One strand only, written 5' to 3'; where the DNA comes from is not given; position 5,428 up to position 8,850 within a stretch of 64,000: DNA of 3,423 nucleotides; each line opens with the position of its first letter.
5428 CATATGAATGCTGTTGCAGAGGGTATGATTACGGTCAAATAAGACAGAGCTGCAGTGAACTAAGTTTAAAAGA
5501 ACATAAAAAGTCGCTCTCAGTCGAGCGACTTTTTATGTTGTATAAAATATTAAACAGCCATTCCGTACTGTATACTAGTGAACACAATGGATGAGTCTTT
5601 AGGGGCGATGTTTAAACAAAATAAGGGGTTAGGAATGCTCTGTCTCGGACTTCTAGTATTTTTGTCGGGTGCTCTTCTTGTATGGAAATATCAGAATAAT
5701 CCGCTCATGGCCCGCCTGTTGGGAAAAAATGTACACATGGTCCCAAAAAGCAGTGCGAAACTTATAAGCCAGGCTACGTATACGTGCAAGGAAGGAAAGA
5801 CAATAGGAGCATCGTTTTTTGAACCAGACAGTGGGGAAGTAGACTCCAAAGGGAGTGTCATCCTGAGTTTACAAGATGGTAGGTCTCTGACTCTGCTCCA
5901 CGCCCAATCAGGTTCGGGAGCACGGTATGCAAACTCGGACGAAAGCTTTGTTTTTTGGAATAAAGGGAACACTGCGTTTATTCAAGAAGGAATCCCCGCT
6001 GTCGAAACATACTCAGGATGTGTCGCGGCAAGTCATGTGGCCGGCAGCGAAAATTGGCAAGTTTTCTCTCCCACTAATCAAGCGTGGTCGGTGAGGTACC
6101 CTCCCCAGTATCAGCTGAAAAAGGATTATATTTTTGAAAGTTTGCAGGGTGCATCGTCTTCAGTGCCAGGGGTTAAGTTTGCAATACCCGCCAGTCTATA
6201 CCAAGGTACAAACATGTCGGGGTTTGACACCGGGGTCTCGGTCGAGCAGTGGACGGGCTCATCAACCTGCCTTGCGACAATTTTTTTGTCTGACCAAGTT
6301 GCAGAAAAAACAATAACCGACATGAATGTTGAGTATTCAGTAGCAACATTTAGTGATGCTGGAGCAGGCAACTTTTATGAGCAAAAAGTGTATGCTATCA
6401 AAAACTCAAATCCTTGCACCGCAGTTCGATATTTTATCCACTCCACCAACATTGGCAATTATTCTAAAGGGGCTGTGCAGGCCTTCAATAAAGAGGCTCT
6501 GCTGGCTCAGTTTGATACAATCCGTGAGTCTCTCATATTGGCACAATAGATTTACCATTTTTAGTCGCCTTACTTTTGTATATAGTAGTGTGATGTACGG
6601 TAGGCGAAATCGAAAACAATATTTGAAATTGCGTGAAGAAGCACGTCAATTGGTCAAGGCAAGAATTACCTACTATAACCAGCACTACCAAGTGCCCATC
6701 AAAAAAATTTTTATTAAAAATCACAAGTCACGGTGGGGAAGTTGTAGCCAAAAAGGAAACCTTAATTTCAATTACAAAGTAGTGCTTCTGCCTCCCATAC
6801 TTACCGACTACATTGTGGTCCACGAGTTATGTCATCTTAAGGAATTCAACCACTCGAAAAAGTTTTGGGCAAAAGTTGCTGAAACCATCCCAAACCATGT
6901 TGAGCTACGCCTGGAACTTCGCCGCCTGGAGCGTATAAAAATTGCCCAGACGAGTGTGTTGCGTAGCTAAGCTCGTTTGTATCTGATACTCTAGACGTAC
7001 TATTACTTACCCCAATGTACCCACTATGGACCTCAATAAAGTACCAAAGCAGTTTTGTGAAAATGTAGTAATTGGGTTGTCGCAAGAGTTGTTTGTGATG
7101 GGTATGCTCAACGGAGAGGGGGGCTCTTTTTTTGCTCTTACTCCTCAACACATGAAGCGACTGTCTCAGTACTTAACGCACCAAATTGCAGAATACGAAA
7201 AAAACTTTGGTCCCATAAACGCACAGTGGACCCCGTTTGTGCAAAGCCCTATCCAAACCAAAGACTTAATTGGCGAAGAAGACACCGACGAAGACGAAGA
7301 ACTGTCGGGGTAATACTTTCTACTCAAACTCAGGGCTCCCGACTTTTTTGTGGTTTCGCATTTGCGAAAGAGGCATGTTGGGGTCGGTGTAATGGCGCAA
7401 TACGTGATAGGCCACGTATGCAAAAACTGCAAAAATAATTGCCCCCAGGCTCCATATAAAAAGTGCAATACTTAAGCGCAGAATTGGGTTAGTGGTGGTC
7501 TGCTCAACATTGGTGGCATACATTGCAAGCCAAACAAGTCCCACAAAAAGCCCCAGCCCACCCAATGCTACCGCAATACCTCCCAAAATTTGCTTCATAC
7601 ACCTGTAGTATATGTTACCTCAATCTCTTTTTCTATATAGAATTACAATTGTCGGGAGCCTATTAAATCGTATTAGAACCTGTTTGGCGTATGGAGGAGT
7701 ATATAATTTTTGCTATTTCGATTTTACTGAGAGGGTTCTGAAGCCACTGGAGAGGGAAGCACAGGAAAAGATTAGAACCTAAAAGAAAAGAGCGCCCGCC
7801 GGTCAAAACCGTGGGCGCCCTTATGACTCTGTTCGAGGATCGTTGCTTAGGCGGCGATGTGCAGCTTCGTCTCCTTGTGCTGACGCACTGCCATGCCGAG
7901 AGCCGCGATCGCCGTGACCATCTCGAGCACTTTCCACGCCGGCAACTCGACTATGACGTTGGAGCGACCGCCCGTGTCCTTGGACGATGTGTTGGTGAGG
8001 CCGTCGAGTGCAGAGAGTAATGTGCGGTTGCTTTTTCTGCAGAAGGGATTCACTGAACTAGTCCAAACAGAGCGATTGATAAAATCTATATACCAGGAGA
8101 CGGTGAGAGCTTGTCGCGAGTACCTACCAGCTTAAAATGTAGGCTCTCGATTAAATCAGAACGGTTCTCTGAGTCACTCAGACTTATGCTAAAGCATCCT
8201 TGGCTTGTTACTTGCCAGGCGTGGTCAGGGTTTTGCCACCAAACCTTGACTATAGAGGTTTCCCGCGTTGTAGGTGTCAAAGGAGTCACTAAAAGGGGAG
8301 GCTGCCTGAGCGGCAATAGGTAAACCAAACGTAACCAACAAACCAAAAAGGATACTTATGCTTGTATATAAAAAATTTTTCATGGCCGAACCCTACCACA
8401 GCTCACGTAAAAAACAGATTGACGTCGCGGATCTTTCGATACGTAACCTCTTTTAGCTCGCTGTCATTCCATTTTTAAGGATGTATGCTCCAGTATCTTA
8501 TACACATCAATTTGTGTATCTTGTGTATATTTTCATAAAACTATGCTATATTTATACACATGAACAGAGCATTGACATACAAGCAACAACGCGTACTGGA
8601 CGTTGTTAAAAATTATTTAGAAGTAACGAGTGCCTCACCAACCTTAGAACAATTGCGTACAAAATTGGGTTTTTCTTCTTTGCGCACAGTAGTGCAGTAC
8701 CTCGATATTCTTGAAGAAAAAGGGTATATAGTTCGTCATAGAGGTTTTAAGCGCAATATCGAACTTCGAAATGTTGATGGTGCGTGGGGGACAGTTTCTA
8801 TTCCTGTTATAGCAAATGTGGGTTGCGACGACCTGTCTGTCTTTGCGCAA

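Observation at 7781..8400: GC-rich island (about 60% GC) with an anomalous 68-aa ORF, a separate signal-peptide mini-ORF and a strong terminator, on the minus strand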

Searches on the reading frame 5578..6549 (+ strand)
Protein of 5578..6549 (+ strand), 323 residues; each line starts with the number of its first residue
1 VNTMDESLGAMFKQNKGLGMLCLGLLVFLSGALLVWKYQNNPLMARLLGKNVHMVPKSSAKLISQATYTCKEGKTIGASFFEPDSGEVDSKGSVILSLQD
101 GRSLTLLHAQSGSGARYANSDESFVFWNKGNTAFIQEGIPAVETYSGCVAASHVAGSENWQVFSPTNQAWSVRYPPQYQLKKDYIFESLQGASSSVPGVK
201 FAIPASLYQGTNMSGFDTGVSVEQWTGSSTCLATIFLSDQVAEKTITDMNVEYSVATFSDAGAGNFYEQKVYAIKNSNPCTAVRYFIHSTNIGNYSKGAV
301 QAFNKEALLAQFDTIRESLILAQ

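Call 12: search_protein_families(library=pfam, max_evalue=1, proteins=[window:5578-6549:+])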
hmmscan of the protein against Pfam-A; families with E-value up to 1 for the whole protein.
window:5578-6549:+ (323 aa): 1 family
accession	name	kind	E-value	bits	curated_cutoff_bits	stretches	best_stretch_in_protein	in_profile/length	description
PF09864.15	MliC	-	1.3e-12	47.9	22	1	68-138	1-61/67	Membrane-bound lysozyme-inhibitor of c-type lysozyme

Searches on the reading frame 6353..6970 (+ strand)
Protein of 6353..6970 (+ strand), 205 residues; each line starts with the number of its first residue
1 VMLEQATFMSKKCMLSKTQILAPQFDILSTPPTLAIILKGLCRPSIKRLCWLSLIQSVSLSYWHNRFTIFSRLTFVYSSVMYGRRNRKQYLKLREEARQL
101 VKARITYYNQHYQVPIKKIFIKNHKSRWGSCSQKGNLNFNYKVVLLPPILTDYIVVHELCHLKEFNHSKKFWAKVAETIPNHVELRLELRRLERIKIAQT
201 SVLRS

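Call 12: search_protein_families(library=pfam, max_evalue=1, proteins=[window:6353-6970:+])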
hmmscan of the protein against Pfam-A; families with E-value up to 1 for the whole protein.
window:6353-6970:+ (205 aa): 3 families
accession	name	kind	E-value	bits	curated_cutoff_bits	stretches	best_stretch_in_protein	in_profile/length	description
PF01863.23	YgjP-like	-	3.3e-34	119.2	26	1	93-191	108-206/207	YgjP-like, metallopeptidase domain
PF08325.16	WLM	-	0.007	16.9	26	1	155-185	87-117/190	WLM domain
PF10263.15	SprT-like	-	0.072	13.4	25.6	1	116-165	21-75/108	SprT-like family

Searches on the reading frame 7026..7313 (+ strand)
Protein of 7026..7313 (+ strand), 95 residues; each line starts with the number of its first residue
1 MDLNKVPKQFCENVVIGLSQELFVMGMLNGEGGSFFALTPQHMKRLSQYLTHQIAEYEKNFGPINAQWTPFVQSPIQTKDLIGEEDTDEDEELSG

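Call 12: search_protein_families(library=pfam, max_evalue=1, proteins=[window:7026-7313:+])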
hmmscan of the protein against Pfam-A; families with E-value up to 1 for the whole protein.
window:7026-7313:+ (95 aa): 1 family
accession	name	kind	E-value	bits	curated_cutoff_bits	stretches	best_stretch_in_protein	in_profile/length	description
PF11950.13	DUF3467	-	6.1e-06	26.6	25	1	38-65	64-91/92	Protein of unknown function (DUF3467)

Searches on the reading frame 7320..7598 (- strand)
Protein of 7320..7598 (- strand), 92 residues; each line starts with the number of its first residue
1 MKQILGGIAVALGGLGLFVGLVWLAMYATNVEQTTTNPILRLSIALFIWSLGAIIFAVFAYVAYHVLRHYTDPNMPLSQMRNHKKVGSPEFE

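Call 12: search_protein_families(library=pfam, max_evalue=1, proteins=[window:7320-7598:-])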
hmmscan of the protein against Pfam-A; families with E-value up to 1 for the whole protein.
window:7320-7598:- (92 aa): 5 families
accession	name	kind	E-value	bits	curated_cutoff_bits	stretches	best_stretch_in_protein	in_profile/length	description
PF01284.28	MARVEL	-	0.0025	18.3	32.8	1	8-65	41-95/135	Membrane-associating domain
PF13567.11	DUF4131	-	0.028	14.6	31.6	1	12-77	12-61/165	Domain of unknown function (DUF4131)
PF07332.16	Phage_holin_3_6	-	0.067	13.7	28.4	1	6-69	36-96/116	Putative Actinobacterial Holin-X, holin superfamily III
PF20990.2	DUF2207_C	-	0.18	11.9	33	1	4-72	140-194/247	Predicted membrane protein (DUF2207) C-terminal domain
PF14155.11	DUF4307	-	0.48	10.7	27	0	46-76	4-34/111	Domain of unknown function (DUF4307)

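Call 17: find_encoding_contigs(protein=window:7320-7598:-, flank=6000, max_places=6)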
Protein window:7320-7598:- (92 aa): 1 contig read that carries it; 1 place shown.
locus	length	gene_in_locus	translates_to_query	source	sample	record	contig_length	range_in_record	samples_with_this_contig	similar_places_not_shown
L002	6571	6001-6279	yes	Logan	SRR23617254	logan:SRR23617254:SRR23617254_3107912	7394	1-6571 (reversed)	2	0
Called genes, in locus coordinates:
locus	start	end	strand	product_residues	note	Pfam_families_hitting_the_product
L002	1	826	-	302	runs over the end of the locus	-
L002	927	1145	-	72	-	-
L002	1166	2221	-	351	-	PF07681:DoxX (faint)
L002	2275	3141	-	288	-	-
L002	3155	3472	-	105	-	-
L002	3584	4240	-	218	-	PF02698:DUF218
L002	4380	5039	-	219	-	PF01726:LexA_DNA_bind, PF00717:Peptidase_S24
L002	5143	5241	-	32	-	-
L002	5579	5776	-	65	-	-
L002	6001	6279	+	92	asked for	-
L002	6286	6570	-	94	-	?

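Call 38: search_protein_families(library=phrogs, max_evalue=1, proteins=[window:7320-7598:-])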
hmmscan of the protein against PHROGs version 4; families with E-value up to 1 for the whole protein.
window:7320-7598:- (92 aa): 3 families
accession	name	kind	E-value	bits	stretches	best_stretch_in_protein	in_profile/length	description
phrog_22626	-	unknown function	0.016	16.3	1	10-65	63-118/133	-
phrog_15593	-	unknown function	0.038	14.9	1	15-75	16-75/123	-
phrog_1068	-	tail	0.4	10.3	1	2-64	352-415/706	tail length tape measure protein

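Call 73: search_protein_families(library=padloc, max_evalue=0.1, proteins=[window:7320-7598:-])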
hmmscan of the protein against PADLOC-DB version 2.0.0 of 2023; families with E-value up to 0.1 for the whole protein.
window:7320-7598:- (92 aa): 0 families

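Call 76: find_related_loci(query=window:7320-7598:-, collection=viral_contigs, flank=5000)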
Query window:7320-7598:- (92 aa) in viral_contigs; peptide patterns used: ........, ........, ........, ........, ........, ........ (x = any residue, [..] = any of these).
12 stretches matched a pattern, but none encodes a relative of the query by tblastn (E <= 1e-3).

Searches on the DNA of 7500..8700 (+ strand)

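Call 5: search_rna_families(source=window, start=7500, end=8700, threshold=evalue, max_evalue=10, show_alignments=3)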
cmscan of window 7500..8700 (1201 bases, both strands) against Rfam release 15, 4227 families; matches with E-value up to 10: 5.
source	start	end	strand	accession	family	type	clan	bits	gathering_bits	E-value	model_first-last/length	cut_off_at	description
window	7779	7824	-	RF00489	ctRNA_p42d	Gene; antisense;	-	22.8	50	0.037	1-46/46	no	ctRNA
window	8475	8565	-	RF04323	Pestivirus-3UTR-SLIV-SLII-BVDV-1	Gene; sRNA;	CL00151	22.5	90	6.3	1-128/128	no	Pestivirus 3' UTR SLIV and SLII bovine viral diarrhea virus (BVDV-1)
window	8070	8133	+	RF01422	snoR116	Gene; snRNA; snoRNA; CD-box;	-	15.6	47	9.9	1-86/86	no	small nucleolar RNA snoR116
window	7777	7840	-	RF00236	ctRNA_pGA1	Gene; antisense;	-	14.7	45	7.1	1-79/79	no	ctRNA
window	8511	8558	+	RF02350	psRNA6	Gene; sRNA;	-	12.8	60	0.66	1-333/333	no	Nitrosomonas sRNA psRNA6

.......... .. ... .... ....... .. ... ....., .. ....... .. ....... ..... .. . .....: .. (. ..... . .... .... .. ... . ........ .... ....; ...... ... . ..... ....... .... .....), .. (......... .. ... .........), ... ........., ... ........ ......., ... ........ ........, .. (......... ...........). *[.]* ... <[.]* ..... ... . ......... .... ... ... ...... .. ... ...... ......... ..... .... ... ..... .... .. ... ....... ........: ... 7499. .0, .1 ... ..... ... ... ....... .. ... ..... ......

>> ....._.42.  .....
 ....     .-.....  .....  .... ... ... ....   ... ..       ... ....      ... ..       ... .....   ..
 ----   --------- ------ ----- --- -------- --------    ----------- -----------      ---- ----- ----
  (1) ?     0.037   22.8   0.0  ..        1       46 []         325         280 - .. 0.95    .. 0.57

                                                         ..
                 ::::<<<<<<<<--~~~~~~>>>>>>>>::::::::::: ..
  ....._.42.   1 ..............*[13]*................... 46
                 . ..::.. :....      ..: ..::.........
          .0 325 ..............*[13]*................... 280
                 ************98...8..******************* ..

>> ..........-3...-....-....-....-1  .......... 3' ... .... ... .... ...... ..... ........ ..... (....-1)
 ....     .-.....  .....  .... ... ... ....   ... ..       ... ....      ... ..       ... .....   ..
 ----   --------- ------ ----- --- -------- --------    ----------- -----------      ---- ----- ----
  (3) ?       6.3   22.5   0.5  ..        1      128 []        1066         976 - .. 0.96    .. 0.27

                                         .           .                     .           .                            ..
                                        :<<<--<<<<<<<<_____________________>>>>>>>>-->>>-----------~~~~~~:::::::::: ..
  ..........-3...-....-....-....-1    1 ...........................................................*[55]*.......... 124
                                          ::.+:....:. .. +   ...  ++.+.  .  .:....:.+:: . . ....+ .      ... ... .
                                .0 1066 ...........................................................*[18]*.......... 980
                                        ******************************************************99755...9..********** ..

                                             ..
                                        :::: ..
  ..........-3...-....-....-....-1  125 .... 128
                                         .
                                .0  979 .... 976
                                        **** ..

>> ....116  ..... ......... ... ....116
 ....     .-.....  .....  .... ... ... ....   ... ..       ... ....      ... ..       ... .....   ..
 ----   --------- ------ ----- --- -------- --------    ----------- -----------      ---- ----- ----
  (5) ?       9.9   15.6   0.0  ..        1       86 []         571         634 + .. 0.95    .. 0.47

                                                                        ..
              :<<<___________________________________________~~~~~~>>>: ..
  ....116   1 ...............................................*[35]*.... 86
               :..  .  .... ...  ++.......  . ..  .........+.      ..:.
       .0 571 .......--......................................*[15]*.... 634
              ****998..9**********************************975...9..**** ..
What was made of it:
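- On Any Rfam RNA family: Call 5: best relaxed hit is ctRNA_p42d at 22.8 bits against a threshold of 50, covering only the terminator.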

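Call 14: search_dna_similar(query=window:7700-8450:+, collection=plasmids, mode=distant, max_evalue=0.01)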
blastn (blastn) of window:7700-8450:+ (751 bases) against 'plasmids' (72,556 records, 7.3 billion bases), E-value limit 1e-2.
No match.

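Call 15: search_dna_similar(query=window:7700-8450:+, collection=phages, mode=distant, max_evalue=0.01)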
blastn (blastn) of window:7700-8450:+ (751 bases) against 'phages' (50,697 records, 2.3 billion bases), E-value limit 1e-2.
No match.

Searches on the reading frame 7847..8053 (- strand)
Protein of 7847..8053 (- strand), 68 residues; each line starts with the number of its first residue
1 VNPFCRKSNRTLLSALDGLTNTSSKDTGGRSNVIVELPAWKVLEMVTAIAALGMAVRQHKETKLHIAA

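Call 12: search_protein_families(library=pfam, max_evalue=1, proteins=[window:7847-8053:-])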
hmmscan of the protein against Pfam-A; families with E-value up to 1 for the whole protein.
window:7847-8053:- (68 aa): 0 families

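Call 13: find_homologous_proteins(query=window:7847-8053:-, max_evalue=10)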
Query window:7847-8053:-: no candidate shares three 5-residue words with the query. No homologue found.
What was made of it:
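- The exact-word search found no protein like the 68-aa ORF in the 5.8-billion-protein collection, not even a called gene (call 13).
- Tried and rejected: The word-index protein search with the 68-aa ORF found nothing (call 13).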

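Call 30: search_dna_similar(query=window:7847-8053:-, collection=plasmids, mode=protein, max_evalue=10)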
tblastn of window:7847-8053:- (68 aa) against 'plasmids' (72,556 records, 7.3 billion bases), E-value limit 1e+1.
Records with a match: 1; places in all: 1; records where one place covers at least 80% of the query: 1.
Best place of each record, by identity: <60% 1.
By first word of the organism name: Roseomonas 1.
By predicted mobility (MOB-suite, as given by PLSDB): non-mobilizable 1.
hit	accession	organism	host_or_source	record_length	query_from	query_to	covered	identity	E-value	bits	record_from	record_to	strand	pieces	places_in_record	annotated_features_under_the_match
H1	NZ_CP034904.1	Roseomonas mucosa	Homo sapiens,tissue sample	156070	3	66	94%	28.1%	5e-1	34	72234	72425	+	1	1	type IV secretory system conjugative DNA transfer family protein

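Call 31: search_dna_similar(query=window:7847-8053:-, collection=phages, mode=protein, max_evalue=10)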
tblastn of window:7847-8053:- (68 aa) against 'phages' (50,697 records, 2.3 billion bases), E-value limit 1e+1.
No match.
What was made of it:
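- Tried and rejected: blastn and tblastn against phage and plasmid collections found nothing significant (calls 14, 15, 30, 31).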

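Call 36: search_protein_representatives(protein=window:7847-8053:-)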
Query: 68 residues. Proteins with E-value up to 0.001 (for the whole library): 5; up to 1e-10: 1; up to 1e-30: 0. The best 5 are listed.
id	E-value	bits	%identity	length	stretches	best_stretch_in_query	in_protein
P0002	6.1e-11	57.7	62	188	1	14-68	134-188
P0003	1.5e-08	50.2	52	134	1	14-67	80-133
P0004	2.4e-07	46.5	46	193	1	13-64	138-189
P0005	1.3e-05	41.0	26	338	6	25-63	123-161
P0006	4.9e-04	36.1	-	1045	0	-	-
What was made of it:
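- Homology: phmmer hits of ORF residues 14-68 to the extreme C-termini of 188-, 134- and 193-aa proteins (E 6e-11 to 2e-7 against 1.84 billion representatives, call 36).
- Tried and rejected: The exhaustive phmmer search was needed to find the family (call 36).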

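Call 38: search_protein_families(library=phrogs, max_evalue=1, proteins=[P0002, P0003, P0004])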
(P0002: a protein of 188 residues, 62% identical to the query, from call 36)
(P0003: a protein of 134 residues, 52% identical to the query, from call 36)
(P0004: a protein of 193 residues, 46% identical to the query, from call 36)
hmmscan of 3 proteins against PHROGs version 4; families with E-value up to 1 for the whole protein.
P0002 (188 aa): 1 family
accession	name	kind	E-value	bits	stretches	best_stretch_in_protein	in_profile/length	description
phrog_20937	-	unknown function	0.4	12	0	89-104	3-18/71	-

P0003 (134 aa): 0 families

P0004 (193 aa): 1 family
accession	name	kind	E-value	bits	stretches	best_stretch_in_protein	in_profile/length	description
phrog_19862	-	unknown function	0.3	12.4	0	84-101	26-43/58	-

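Call 39: search_protein_families(library=pfam, max_evalue=1, proteins=[P0002, P0003, P0004])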
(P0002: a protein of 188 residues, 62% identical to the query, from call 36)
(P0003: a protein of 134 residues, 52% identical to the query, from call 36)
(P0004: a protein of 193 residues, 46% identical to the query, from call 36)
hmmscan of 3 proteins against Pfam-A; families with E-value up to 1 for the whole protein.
P0002 (188 aa): 0 families

P0003 (134 aa): 0 families

P0004 (193 aa): 0 families

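Call 41: find_encoding_contigs(protein=P0002, flank=10000)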
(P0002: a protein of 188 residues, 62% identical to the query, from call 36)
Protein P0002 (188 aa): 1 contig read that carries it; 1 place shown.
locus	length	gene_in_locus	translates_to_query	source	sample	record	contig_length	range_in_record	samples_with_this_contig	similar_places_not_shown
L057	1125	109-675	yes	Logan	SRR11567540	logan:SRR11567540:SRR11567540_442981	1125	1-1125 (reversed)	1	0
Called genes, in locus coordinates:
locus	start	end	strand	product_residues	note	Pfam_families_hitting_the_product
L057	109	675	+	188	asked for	-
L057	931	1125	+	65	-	?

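Call 44: find_encoding_contigs(protein=P0004, flank=10000)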
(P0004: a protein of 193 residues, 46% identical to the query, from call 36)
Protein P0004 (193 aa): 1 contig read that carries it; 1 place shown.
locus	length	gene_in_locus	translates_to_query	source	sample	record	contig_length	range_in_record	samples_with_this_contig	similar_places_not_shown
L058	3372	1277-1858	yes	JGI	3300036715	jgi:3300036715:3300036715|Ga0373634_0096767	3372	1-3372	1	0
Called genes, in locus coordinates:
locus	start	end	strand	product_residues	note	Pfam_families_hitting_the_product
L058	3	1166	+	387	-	?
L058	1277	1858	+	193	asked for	-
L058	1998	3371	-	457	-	PF00501:AMP-binding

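Call 45: find_encoding_contigs(protein=P0003, flank=10000)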
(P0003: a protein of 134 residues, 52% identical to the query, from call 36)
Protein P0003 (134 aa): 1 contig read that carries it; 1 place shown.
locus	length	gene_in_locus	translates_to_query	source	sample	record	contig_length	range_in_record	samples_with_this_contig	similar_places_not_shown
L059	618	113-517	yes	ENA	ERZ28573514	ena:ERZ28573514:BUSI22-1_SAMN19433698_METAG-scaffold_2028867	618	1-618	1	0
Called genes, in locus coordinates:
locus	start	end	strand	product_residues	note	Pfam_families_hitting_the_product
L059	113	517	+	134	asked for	-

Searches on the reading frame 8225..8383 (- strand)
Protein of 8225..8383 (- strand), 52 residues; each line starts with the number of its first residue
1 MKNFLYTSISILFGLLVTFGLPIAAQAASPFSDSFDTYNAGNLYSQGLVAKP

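Call 12: search_protein_families(library=pfam, max_evalue=1, proteins=[window:8225-8383:-])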
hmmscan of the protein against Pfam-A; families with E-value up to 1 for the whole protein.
window:8225-8383:- (52 aa): 0 families
